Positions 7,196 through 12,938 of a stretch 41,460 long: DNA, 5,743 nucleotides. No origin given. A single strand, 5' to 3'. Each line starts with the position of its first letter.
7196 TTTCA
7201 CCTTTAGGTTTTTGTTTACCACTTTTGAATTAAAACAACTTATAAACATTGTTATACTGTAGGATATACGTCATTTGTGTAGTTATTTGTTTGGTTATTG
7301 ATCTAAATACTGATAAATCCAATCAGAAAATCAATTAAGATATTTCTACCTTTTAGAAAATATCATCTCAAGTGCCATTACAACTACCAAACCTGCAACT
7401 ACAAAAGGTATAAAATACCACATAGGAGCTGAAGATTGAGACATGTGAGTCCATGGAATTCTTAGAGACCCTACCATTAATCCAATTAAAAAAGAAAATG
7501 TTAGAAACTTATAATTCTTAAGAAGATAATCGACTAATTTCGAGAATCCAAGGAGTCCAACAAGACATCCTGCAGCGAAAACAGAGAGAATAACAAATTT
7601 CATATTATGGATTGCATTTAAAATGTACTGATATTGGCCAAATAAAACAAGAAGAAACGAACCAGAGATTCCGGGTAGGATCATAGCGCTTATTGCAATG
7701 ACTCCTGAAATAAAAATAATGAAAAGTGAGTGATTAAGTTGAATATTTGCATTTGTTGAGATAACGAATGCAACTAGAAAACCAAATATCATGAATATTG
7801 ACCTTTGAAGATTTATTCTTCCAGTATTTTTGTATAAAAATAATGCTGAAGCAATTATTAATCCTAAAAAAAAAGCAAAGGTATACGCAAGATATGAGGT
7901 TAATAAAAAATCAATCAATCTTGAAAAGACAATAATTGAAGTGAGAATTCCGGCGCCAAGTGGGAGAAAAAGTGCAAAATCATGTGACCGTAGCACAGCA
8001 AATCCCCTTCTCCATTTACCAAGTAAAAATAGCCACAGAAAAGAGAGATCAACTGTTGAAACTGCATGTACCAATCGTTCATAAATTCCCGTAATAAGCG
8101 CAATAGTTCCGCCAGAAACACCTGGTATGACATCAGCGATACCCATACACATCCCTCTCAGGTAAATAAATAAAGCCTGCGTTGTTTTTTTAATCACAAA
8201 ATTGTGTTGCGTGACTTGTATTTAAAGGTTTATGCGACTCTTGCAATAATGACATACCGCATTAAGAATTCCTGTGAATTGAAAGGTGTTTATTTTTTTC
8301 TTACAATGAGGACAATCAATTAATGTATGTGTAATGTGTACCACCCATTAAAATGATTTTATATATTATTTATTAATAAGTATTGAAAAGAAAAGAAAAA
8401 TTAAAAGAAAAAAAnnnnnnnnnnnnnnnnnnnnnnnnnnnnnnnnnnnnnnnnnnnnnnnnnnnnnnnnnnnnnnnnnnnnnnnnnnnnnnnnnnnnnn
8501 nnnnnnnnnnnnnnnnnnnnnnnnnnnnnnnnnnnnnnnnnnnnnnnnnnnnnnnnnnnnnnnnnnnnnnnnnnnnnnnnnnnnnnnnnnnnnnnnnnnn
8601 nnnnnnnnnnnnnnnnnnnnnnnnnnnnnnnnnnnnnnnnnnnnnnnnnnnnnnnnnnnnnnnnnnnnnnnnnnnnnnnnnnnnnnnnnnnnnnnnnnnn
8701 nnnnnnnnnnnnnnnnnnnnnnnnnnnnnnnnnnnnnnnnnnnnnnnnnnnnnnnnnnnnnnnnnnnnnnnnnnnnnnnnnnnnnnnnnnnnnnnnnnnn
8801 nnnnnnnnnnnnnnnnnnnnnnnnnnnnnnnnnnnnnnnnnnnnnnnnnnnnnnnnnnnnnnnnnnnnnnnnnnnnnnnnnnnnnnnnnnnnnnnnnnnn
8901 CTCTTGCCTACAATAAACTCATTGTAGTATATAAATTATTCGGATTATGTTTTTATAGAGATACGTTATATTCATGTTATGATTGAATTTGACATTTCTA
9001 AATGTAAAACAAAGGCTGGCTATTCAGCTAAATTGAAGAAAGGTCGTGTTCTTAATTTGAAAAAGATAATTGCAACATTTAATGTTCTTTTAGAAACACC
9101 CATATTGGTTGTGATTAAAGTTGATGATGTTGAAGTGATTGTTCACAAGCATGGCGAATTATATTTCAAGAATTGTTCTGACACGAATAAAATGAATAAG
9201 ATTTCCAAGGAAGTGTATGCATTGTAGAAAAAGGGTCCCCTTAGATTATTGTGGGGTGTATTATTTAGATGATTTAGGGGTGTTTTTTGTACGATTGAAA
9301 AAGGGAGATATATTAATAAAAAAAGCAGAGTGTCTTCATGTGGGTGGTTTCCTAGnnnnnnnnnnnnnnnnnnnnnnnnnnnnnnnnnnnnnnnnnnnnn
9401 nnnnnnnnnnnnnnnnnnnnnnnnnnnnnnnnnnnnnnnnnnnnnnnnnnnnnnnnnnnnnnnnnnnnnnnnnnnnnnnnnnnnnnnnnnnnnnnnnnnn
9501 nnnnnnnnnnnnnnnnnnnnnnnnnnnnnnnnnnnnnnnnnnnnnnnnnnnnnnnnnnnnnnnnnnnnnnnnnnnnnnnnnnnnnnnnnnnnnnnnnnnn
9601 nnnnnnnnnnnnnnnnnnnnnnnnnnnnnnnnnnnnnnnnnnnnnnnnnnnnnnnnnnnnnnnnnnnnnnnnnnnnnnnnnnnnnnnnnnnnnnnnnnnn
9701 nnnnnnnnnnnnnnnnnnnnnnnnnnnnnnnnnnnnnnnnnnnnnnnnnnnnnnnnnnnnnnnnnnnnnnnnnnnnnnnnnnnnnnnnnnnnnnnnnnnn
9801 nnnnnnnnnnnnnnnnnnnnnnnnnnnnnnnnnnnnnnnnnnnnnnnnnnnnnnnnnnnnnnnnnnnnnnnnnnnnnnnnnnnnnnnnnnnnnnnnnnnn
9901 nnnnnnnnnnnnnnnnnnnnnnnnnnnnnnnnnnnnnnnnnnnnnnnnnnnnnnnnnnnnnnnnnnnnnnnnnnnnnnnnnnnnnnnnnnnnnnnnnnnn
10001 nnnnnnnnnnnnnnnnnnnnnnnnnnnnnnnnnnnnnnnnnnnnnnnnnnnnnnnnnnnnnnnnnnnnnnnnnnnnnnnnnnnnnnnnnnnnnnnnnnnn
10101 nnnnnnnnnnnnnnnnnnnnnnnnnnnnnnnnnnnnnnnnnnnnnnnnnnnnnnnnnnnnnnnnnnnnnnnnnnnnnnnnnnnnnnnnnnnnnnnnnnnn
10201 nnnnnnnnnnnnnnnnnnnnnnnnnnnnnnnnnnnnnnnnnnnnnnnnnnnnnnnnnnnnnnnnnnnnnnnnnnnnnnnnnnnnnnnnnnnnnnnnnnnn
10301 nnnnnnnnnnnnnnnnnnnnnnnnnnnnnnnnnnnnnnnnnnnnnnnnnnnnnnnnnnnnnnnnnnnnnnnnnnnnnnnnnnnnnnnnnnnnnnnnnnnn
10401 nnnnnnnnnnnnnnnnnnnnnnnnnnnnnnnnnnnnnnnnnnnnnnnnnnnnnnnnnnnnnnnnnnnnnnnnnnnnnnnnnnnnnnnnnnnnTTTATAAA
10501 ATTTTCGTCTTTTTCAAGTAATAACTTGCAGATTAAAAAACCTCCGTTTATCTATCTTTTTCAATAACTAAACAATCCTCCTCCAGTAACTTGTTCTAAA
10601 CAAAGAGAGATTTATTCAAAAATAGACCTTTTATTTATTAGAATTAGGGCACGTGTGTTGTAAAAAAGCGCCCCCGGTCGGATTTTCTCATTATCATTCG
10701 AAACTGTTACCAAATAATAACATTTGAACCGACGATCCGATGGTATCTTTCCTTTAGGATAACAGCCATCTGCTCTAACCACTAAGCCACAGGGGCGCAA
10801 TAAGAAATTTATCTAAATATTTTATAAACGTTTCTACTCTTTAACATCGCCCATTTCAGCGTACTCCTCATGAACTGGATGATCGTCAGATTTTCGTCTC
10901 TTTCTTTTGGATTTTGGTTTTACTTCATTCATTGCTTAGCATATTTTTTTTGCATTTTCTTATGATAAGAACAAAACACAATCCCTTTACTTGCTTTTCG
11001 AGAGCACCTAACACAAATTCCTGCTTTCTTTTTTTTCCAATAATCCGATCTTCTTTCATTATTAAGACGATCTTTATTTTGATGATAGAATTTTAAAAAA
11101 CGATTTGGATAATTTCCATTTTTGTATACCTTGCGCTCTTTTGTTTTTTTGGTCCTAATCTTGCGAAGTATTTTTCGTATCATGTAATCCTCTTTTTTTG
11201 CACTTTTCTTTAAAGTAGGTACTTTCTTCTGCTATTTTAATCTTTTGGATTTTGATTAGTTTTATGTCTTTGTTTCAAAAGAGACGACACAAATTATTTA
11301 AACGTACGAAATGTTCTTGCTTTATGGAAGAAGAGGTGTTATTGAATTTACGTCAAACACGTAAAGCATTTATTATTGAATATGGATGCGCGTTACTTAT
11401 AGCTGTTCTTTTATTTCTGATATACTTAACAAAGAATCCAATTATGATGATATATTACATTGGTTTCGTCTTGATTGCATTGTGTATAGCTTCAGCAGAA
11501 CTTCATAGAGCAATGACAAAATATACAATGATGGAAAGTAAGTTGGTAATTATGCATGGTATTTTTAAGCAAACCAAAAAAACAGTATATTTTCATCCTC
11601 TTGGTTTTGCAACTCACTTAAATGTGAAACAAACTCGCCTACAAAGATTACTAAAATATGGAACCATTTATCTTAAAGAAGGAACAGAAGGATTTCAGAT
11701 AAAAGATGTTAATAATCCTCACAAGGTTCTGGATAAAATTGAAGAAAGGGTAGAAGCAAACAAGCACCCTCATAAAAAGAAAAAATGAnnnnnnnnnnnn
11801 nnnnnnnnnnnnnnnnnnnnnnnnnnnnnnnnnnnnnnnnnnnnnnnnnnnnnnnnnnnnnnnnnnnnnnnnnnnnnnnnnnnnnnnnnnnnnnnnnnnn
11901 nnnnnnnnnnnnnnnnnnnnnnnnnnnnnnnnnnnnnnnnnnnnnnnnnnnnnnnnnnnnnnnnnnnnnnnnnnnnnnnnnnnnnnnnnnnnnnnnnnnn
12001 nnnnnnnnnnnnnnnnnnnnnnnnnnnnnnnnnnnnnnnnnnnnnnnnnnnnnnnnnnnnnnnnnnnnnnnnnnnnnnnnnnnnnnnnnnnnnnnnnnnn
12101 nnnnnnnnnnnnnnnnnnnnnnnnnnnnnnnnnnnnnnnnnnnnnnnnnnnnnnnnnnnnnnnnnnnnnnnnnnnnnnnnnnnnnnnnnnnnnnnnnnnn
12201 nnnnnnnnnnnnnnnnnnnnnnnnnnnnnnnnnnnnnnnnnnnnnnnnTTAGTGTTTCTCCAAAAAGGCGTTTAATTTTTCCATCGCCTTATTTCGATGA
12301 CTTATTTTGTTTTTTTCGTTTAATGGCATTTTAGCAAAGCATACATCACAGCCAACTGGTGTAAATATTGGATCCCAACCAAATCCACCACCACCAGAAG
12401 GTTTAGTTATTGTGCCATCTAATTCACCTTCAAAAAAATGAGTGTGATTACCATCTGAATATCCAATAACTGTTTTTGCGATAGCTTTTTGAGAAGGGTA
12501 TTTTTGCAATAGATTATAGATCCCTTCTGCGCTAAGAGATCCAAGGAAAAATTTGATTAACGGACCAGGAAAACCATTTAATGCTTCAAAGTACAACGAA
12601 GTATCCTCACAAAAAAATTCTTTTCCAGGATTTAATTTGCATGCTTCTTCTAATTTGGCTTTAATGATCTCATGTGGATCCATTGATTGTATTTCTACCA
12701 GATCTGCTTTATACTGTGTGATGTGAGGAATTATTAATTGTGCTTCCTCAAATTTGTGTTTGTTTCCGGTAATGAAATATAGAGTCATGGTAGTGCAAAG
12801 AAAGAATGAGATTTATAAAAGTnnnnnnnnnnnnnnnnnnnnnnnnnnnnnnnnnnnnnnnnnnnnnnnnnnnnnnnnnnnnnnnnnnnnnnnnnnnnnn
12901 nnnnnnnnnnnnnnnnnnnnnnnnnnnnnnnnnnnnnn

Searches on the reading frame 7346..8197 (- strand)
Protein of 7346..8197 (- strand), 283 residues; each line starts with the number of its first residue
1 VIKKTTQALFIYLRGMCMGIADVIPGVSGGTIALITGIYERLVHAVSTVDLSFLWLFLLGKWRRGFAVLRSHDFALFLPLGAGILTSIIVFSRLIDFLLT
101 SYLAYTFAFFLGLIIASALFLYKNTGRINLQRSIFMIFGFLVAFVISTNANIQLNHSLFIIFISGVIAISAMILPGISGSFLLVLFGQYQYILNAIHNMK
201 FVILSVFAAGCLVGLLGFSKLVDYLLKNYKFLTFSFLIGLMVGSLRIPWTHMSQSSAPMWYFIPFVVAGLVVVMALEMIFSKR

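Call 9: search_protein_families(library=pfam, proteins=[window:7346-8197:-], max_evalue=0.001)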
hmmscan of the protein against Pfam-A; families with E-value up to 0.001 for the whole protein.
window:7346-8197:- (283 aa): 1 family
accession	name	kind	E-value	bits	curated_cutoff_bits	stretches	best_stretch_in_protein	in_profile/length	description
PF04018.18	VCA0040-like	-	4e-75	253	26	1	18-253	1-233/246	Undecaprenyl phosphate translocase-like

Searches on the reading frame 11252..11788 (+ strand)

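Call 9: search_protein_families(library=pfam, proteins=[window:11252-11788:+], max_evalue=0.001)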
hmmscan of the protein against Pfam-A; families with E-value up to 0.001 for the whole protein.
window:11252-11788:+ (178 aa): 1 family
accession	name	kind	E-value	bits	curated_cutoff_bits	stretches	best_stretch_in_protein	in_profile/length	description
PF03703.20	bPH_2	-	1.8e-05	25.3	22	1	89-162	4-77/78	Bacterial PH domain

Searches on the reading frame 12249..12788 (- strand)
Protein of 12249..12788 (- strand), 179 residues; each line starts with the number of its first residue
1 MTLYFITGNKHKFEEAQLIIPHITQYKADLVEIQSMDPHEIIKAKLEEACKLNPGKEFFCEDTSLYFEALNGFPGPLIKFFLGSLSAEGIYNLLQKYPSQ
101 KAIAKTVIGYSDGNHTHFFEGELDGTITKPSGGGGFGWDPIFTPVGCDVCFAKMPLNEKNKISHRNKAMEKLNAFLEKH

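Call 10: search_protein_families(library=pfam, proteins=[window:12249-12788:-], max_evalue=0.001)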
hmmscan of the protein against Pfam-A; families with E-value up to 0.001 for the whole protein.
window:12249-12788:- (179 aa): 1 family
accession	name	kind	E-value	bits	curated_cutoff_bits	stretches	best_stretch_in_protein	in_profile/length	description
PF01725.21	Ham1p_like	-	3.2e-43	148.2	22.5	1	3-174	1-185/186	Ham1 family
